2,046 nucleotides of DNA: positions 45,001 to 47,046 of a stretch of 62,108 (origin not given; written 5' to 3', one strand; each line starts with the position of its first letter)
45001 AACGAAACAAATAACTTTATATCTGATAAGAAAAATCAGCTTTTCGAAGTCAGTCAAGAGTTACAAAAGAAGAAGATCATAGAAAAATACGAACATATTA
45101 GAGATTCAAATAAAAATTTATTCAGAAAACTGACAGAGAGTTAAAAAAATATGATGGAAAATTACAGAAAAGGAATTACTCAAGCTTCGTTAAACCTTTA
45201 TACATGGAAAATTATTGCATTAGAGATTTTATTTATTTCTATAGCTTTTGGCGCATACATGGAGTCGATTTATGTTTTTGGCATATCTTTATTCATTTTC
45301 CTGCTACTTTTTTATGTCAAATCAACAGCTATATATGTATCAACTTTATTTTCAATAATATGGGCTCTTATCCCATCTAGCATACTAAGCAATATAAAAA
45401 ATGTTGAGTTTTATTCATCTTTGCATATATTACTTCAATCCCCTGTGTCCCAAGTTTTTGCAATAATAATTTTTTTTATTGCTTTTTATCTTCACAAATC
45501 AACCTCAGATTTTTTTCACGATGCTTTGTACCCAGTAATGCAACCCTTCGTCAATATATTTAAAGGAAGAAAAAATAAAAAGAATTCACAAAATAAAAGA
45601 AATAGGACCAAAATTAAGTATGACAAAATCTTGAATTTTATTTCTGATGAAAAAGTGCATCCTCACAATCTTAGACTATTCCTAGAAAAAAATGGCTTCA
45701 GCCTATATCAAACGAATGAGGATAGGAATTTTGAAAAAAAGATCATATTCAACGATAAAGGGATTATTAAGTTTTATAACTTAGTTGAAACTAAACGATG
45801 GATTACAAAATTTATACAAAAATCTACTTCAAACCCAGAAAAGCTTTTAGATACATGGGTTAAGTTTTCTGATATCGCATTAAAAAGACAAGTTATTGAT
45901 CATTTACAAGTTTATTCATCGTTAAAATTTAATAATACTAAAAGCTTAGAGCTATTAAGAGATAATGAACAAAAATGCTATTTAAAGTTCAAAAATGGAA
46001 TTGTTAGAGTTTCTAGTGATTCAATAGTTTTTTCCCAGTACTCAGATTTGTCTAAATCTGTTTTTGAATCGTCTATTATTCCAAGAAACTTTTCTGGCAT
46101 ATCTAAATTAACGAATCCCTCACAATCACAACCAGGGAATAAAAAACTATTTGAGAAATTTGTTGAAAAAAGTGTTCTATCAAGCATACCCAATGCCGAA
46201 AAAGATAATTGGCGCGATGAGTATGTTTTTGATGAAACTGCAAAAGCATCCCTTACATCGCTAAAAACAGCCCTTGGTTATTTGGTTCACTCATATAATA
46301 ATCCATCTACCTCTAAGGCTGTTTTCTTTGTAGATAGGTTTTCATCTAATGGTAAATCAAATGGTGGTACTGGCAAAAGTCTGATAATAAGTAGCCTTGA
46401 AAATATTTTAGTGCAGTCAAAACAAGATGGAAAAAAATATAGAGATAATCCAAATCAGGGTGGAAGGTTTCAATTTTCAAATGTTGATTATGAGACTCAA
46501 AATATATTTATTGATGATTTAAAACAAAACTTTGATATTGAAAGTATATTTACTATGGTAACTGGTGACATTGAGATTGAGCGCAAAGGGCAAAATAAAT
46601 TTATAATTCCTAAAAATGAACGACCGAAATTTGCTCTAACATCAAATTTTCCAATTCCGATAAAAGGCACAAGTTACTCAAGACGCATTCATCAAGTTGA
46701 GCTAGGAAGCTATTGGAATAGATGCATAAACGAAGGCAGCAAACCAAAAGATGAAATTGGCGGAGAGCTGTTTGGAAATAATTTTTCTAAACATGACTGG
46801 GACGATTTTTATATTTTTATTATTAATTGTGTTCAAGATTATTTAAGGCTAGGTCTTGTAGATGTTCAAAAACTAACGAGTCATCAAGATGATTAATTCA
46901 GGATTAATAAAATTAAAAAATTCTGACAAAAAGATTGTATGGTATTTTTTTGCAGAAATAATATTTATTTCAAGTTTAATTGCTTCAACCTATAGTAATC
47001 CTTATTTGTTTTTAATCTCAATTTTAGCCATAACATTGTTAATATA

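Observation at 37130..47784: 10.6 kb AT-rich island of orphan genes between lipA and dctM: candidate undescribed defence-like or cryptic mobile system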

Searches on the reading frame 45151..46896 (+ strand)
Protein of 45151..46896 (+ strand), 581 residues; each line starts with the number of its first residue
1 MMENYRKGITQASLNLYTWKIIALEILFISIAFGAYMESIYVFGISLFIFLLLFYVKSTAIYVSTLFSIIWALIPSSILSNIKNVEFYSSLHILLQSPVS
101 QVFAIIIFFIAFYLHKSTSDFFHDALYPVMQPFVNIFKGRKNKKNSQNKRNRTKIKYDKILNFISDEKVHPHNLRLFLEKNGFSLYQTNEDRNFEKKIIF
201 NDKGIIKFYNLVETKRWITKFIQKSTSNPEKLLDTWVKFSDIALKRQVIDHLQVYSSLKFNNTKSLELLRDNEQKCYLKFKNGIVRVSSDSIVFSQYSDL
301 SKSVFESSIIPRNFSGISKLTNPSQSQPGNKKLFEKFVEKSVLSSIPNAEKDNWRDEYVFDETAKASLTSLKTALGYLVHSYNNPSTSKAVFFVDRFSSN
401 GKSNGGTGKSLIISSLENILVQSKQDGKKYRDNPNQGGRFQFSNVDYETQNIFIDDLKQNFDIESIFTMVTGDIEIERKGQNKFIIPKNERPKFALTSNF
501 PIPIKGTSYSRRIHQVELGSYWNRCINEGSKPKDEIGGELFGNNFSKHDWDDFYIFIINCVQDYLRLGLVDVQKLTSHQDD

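Call 4: search_protein_families(library=pfam, proteins=[window:45151-46896:+], max_evalue=1)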
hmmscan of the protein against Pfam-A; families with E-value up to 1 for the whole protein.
window:45151-46896:+ (581 aa): 2 families
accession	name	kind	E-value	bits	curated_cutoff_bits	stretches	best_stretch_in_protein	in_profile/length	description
PF18159.6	S_4TM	-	0.005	16.7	26.9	1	102-173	175-246/291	SMODS-associating 4TM effector domain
PF08510.17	PIG-P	-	0.0066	16.7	39.3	1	55-115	7-66/121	PIG-P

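Call 5: search_protein_families(library=padloc, proteins=[window:45151-46896:+], max_evalue=1)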
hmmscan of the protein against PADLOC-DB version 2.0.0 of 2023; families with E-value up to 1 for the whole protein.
window:45151-46896:+ (581 aa): 1 family
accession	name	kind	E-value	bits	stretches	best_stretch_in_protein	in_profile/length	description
PDLC01266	Cas11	-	0.055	12.1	1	435-479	45-85/97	CAS-I-A; effector_SS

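Call 6: search_protein_families(library=phrogs, proteins=[window:45151-46896:+], max_evalue=1)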
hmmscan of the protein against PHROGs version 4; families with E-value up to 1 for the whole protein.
window:45151-46896:+ (581 aa): 2 families
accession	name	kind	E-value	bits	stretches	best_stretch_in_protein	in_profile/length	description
phrog_28855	-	unknown function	1e-35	124.4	2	364-575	494-696/804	-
phrog_15014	-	unknown function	8.6e-05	23.7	1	3-81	4-82/116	-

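Call 9: search_protein_families(library=ncbifam, proteins=[window:45151-46896:+], max_evalue=0.001)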
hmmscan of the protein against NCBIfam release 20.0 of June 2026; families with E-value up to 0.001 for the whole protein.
window:45151-46896:+ (581 aa): 0 families

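Call 10: search_dna_similar(query=window:45151-46896:+, collection=phages, mode=protein, max_evalue=0.001, max_rows=20)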
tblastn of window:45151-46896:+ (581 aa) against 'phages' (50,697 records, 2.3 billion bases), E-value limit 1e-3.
Records with a match: 5; places in all: 5; records where one place covers at least 80% of the query: 0.
Best place of each record, by identity: <60% 5.
By first word of the organism name: Polaribacter 2; Caudoviricetes 1; Bacteroides 1; Bacteriophage 1.
By host as written in the record: - 2; Polaribacter sp. AHE13PA 2; Bacteroides thetaiotaomicron BG12 1.
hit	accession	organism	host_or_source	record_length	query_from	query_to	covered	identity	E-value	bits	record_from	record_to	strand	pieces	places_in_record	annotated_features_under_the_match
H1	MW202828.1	Caudoviricetes sp.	Manatee Spring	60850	174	570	68%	24.9%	9e-24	112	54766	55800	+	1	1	vire al domain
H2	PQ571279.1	Bacteroides phage BT-TP2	Bacteroides thetaiotaomicron BG12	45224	166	567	69%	24.6%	4e-10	69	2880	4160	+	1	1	hypothetical protein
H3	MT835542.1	Bacteriophage sp.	human fecal samples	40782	268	570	52%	25.4%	2e-14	83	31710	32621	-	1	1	record has no annotation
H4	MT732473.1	Polaribacter phage Leef_1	Polaribacter sp. AHE13PA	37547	374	568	34%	35.0%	7e-12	75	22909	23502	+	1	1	DNA primase/TOPRIM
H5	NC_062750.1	Polaribacter phage Leef_1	Polaribacter sp. AHE13PA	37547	374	568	34%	35.0%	7e-12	75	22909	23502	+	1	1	DNA primase/TOPRIM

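Call 11: find_related_loci(query=window:45151-46896:+, collection=viral_contigs, flank=10000)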
Query window:45151-46896:+ (581 aa) in viral_contigs; peptide patterns used: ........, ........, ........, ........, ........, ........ (x = any residue, [..] = any of these).
18 stretches matched a pattern, but none encodes a relative of the query by tblastn (E <= 1e-3).

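Call 17: find_homologous_proteins(query=window:45151-46896:+, max_evalue=0.001)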
Query window:45151-46896:+ (581 aa): 29 proteins with E <= 0.001 among 8000 candidates.
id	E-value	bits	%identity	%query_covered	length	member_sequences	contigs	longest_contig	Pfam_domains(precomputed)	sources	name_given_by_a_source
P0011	0.0e+0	1284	99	100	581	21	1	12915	-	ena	-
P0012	1.1e-204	699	59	98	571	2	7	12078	PF19263.6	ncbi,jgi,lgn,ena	-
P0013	5.2e-202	690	56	98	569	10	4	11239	PF19263.6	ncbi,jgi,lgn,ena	-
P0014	1.1e-201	689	55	98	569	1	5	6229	PF19263.6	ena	-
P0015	3.8e-201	687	55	98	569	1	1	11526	PF19263.6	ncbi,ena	-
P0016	6.1e-201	687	55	98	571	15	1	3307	-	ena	-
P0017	1.8e-200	685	55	98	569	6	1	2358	-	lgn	-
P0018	3.3e-198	678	55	98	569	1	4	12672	PF19263.6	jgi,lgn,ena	-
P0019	8.5e-198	676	55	98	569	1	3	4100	PF19263.6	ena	-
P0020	8.5e-197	673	56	98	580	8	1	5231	-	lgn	-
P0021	1.5e-195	669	54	98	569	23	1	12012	-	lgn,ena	-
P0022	7.3e-186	637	52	98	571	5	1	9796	PF19263.6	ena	-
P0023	1.2e-144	501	54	71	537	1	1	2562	PF19263.6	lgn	-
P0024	6.2e-89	317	40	69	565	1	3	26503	-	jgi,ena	jgi:hypothetical protein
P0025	6.2e-89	317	40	69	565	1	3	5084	-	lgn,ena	-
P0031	6.3e-29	119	27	63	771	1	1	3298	PF19263.6,PF08800.16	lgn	-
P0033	2.1e-25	107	25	69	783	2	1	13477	PF08800.16,PF08708.17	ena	-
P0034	4.1e-25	106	29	54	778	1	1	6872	PF19263.6,PF08800.16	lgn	-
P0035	2.3e-23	101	30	47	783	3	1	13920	PF08707.17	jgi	jgi:hypothetical protein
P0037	3.4e-22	97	30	60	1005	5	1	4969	PF01807.26,PF12965.14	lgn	-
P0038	1.5e-19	88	33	34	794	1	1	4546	PF19263.6,PF08800.16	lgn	-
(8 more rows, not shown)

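Call 19: find_related_loci(query=A1, collection=genome_contigs, flank=10000)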
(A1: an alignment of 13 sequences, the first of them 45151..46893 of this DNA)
Query A1 (581 aa) in genome_contigs; peptide patterns used: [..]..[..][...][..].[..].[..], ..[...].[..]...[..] (x = any residue, [..] = any of these).
25 stretches matched a pattern, but none encodes a relative of the query by tblastn (E <= 1e-3).

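Call 27: search_solved_structures(query=A1, max_evalue=1, show_alignments=1)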
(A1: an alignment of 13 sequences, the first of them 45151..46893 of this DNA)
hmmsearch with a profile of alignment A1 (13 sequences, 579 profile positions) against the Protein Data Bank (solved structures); distinct sequences matched with E-value up to 1: 1.
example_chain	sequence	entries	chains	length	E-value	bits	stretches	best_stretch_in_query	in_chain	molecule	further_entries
9is6_C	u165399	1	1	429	0.31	12.8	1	226-323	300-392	COP9 signalosome complex subunit 3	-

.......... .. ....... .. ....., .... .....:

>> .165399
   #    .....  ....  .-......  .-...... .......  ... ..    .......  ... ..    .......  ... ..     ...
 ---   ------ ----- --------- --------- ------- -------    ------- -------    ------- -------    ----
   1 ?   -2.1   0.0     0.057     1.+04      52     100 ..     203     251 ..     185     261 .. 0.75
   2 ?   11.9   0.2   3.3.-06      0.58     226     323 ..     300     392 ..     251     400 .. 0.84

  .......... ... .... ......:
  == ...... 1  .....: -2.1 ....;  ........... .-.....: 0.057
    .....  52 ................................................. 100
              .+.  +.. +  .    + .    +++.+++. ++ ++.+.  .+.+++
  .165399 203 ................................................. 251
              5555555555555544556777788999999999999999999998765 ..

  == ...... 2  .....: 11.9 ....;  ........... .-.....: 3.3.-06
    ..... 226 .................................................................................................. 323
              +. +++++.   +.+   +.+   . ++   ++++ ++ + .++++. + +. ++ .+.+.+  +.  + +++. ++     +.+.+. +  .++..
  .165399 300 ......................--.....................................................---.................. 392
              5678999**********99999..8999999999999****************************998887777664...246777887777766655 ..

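Call 29: find_related_loci(query=A1, collection=metagenome_contigs, flank=10000)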
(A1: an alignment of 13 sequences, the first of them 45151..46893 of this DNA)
Query A1 (581 aa) in metagenome_contigs; peptide patterns used: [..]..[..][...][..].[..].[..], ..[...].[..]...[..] (x = any residue, [..] = any of these).
91 stretches matched a pattern; 58 encode a relative of the query (tblastn E <= 1e-3); 58 distinct loci.
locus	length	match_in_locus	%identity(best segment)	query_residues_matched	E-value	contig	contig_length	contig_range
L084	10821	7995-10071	99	1-581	0e+0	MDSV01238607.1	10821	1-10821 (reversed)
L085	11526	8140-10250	55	1-569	0e+0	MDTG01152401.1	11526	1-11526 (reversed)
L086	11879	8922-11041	59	1-569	0e+0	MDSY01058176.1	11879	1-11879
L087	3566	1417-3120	55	1-571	0e+0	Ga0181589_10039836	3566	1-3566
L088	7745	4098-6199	55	1-569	0e+0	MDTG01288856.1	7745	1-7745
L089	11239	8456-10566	56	2-564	0e+0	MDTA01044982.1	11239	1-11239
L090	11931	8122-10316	54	1-568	0e+0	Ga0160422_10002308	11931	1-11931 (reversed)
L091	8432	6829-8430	54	2-535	0e+0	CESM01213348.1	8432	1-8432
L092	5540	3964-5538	55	1-528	0e+0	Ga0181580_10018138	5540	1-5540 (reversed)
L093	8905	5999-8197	43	2-570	1e-140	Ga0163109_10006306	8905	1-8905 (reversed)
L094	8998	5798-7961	42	1-570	6e-140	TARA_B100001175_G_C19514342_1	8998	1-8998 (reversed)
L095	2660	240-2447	43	2-570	8e-146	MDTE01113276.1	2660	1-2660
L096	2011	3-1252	61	1-569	4e-120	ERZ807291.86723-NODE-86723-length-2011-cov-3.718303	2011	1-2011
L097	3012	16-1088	66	2-569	2e-101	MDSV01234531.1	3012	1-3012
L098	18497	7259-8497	41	169-570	2e-98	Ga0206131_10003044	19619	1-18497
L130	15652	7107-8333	35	168-569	6e-71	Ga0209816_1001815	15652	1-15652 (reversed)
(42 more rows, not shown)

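Call 37: search_protein_families(library=pfam, proteins=[L130:1832-2770:-, L130:3418-3735:+, L130:4324-4662:+, L130:4747-5169:+, L130:5795-6166:+, L130:6163-6573:+, L130:6570-6884:+, L130:6996-8804:+, L130:9235-9924:-, L130:10159-11481:-], max_evalue=0.01)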
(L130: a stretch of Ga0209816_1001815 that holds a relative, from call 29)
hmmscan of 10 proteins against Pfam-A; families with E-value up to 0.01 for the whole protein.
L130:1832-2770:- (312 aa): 0 families

L130:3418-3735:+ (105 aa): 0 families

L130:4324-4662:+ (112 aa): 0 families

L130:4747-5169:+ (140 aa): 0 families

L130:5795-6166:+ (123 aa): 0 families

L130:6163-6573:+ (136 aa): 0 families

L130:6570-6884:+ (104 aa): 0 families

L130:6996-8804:+ (602 aa): 1 family
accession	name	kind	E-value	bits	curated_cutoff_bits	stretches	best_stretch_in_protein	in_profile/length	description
PF19263.5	DUF5906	-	2.3e-07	31.9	27.6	1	282-387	5-114/114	Family of unknown function (DUF5906)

L130:9235-9924:- (229 aa): 5 families
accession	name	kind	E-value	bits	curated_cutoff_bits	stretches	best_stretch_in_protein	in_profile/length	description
PF00239.26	Resolvase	-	8e-38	130.2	23.3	1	34-175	2-143/145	Resolvase, N terminal domain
PF19575.5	HTH_58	-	0.00062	20.1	23.8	1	194-222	21-49/62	Helix-turn-helix domain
PF13384.12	HTH_23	-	0.0023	18.1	24.6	1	188-224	6-42/50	Homeodomain-like domain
PF05043.19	Mga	-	0.0027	18.7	21.1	0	195-228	26-59/87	Mga helix-turn-helix domain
PF22688.2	Hda_lid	-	0.0052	17.2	27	0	97-124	21-48/65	Hda, lid domain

L130:10159-11481:- (440 aa): 1 family
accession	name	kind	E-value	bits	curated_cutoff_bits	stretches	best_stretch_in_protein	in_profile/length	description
PF20172.3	DUF6538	-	0.0054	16.8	27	0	45-74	24-53/60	Domain of unknown function (DUF6538)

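Call 38: search_protein_families(library=pfam, proteins=[L098:2371-3348:-, L098:5171-5914:-, L098:6041-6430:+, L098:6421-7128:+, L098:7217-8911:+, L098:8982-10301:-, L098:10822-13140:-, L098:13141-14319:-, L098:14320-15120:-, L098:15117-15776:-], max_evalue=0.01)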
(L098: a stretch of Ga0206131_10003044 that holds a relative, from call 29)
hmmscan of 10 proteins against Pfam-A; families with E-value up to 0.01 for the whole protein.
L098:2371-3348:- (325 aa): 0 families

L098:5171-5914:- (247 aa): 0 families

L098:6041-6430:+ (129 aa): 0 families

L098:6421-7128:+ (235 aa): 0 families

L098:7217-8911:+ (564 aa): 0 families

L098:8982-10301:- (439 aa): 2 families
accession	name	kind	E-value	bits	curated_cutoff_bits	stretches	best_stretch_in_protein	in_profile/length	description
PF01555.25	N6_N4_Mtase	-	1.1e-49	169.8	26.7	1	202-437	1-212/221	DNA methylase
PF02195.25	ParB_N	-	9.9e-08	32.4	26.3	1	15-76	19-84/95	ParB N-terminal domain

L098:10822-13140:- (772 aa): 3 families
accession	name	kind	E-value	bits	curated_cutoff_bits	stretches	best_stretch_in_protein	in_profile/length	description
PF03176.21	MMPL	-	1e-24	87.6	20.5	2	544-759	79-300/333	MMPL family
PF00873.25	ACR_tran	-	6.1e-05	21.4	28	1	221-377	860-1020/1021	AcrB/AcrD/AcrF family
PF02460.24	Patched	-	0.00014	22.1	23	1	242-374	23-154/156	Patched SSD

L098:13141-14319:- (392 aa): 0 families

L098:14320-15120:- (266 aa): 2 families
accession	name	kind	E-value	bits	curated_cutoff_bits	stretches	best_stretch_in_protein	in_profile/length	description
PF17131.11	LolA_like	-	9.8e-60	201.8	30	1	81-264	2-184/184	Outer membrane lipoprotein-sorting protein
PF07044.18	DUF1329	-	1.3e-08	34.9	23.1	1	84-157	143-223/368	Protein of unknown function (DUF1329)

L098:15117-15776:- (219 aa): 2 families
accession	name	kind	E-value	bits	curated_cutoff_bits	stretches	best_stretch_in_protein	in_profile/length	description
PF00440.29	TetR_N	-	1.2e-12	47.8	24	1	20-64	1-45/47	Bacterial regulatory proteins, tetR family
PF13972.11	TetR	-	1e-10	42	25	1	77-208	11-142/144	Bacterial transcriptional repressor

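Call 99: predict_structure(alignment_id=A1)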
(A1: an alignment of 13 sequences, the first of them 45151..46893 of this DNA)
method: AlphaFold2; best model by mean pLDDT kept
length: 581 residues; sequences in the alignment: 13
mean_pLDDT: 60.9   pTM: 0.42
mean pLDDT of the five models: 60.9, 58.2, 56.7, 51.6, 51.4
residues with pLDDT >= 90: 3; 70-90: 222; 50-70: 178; < 50: 178
segments of 3 or more residues with pLDDT < 50: 1-14, 137-158, 189-208, 302-311, 384-439, 455-457, 467-471, 496-523, 569-581
pLDDT, mean of each block of 10 residues (from residue 1): 31 57 83 83 85 77 83 81 80 80 83 78 63 47 31 40 83 85 60 41 43 79 80 87 84 70 63 74 81 77 41 72 56 65 59 59 68 68 45 30 27 27 39 41 56 50 50 56 63 49 34 33 51 59 69 82 69 30 27
secondary structure, 60 per line:
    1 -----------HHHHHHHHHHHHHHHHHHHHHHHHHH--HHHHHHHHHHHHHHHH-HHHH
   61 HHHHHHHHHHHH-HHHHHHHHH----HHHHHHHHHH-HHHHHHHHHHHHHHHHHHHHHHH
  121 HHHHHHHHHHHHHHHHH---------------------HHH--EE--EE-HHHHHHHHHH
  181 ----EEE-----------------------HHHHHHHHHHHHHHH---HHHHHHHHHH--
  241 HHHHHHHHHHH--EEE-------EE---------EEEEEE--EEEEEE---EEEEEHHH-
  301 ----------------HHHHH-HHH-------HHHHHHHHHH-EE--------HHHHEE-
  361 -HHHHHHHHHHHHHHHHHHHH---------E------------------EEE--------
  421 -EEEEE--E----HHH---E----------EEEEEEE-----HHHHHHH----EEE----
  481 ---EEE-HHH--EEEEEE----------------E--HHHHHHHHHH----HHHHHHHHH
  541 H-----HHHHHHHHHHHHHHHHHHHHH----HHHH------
elements in order: H12-37 H40-55 H57-72 H74-82 H87-96 H98-137 H171-180 E185-187 H211-225 H229-238 H241-251 E254-256 E275-280 E283-288 E292-296 H317-321 H333-342 H354-357 H362-381 E410-412 E422-426 E451-457 H463-469 E474-476 E484-486 E493-498 H518-527 H532-541 H547-567 H572-575
